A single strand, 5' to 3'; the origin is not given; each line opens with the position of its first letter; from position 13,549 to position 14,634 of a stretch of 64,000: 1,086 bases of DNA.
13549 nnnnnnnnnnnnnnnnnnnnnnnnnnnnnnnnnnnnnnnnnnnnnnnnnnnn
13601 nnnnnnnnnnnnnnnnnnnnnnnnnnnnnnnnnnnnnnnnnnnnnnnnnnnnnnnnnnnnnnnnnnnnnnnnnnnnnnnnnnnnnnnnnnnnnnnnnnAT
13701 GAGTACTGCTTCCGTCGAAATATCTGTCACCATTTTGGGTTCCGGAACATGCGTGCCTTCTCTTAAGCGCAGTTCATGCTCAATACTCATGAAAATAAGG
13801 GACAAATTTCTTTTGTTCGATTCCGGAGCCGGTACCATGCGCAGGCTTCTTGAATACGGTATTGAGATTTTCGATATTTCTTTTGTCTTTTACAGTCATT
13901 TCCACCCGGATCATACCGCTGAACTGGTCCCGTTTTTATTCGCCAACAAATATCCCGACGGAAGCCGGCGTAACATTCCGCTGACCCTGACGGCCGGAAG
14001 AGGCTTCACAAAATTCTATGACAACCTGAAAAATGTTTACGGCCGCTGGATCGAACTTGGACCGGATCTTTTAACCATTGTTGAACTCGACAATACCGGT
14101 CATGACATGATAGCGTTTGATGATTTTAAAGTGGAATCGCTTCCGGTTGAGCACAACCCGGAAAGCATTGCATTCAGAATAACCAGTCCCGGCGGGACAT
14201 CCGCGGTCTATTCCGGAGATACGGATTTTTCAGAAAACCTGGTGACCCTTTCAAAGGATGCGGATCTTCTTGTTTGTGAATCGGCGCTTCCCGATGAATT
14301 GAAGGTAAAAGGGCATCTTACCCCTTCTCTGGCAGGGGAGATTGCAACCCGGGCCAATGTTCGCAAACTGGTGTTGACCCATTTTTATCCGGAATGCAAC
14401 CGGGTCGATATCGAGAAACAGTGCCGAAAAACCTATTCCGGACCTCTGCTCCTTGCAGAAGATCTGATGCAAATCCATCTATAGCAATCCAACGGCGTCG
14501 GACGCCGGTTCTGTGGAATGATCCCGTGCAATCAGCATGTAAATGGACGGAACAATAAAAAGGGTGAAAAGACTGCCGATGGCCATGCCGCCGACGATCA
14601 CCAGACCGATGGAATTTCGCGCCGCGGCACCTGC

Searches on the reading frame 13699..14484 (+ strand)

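Call 35: search_protein_families(library=pfam, proteins=[window:13699-14484:+], max_evalue=0.001)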
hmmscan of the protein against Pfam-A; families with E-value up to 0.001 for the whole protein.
window:13699-14484:+ (261 aa): 3 families
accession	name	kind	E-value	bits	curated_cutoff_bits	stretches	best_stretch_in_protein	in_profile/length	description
PF12706.13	Lactamase_B_2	-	8.5e-15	55.3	27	1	55-229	26-200/200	Beta-lactamase superfamily domain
PF00753.33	Lactamase_B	-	2.7e-10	41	22.7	1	28-186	8-161/196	Metallo-beta-lactamase superfamily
PF23023.1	Anti-Pycsar_Apyc1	-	0.00027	20.9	50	1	11-88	6-82/250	Anti-Pycsar protein Apyc1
